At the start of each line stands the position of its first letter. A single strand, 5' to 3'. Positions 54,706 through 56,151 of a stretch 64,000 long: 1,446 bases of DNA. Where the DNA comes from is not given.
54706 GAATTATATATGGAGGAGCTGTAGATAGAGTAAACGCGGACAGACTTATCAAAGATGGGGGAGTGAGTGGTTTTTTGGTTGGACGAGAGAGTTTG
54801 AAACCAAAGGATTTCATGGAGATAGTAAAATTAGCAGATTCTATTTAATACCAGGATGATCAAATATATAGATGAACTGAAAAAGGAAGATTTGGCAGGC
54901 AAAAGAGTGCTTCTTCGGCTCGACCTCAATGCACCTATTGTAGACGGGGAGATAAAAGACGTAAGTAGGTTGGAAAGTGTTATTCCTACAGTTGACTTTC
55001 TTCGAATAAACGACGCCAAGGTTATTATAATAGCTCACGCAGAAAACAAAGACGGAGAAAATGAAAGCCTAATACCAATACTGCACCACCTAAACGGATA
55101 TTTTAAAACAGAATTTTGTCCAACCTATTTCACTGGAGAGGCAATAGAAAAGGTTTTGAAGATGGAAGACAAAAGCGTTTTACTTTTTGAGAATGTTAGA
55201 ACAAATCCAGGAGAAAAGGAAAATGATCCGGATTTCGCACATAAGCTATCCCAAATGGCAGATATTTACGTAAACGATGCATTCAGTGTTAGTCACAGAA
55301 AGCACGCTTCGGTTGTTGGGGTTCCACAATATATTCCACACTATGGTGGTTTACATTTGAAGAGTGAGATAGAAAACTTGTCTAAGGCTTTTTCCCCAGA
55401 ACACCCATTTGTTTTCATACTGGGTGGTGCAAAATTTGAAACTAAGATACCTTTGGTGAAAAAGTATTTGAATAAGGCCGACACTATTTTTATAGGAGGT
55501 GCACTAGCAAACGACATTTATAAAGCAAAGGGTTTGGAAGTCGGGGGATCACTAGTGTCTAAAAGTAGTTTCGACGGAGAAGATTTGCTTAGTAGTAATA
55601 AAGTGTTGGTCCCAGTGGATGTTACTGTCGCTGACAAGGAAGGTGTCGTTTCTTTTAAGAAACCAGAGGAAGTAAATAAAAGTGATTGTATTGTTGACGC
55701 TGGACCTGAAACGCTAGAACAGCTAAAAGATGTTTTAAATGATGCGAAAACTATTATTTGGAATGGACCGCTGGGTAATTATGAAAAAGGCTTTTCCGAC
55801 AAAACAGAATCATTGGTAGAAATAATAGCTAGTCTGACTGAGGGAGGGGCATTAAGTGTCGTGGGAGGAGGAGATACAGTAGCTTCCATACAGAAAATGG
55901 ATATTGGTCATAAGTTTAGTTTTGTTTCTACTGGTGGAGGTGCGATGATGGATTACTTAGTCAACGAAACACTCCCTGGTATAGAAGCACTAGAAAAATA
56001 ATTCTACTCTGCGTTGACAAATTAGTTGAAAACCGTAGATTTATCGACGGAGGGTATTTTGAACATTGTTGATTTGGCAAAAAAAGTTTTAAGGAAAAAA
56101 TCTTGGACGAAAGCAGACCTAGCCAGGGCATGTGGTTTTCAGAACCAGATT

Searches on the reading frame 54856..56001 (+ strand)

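Call 10: search_protein_families(library=pfam, proteins=[window:54856-56001:+])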
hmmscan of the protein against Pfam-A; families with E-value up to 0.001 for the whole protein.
window:54856-56001:+ (381 aa): 1 family
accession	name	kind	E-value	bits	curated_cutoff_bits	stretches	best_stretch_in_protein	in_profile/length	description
PF00162.24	PGK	-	2.6e-106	356.3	27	1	9-368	2-376/379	Phosphoglycerate kinase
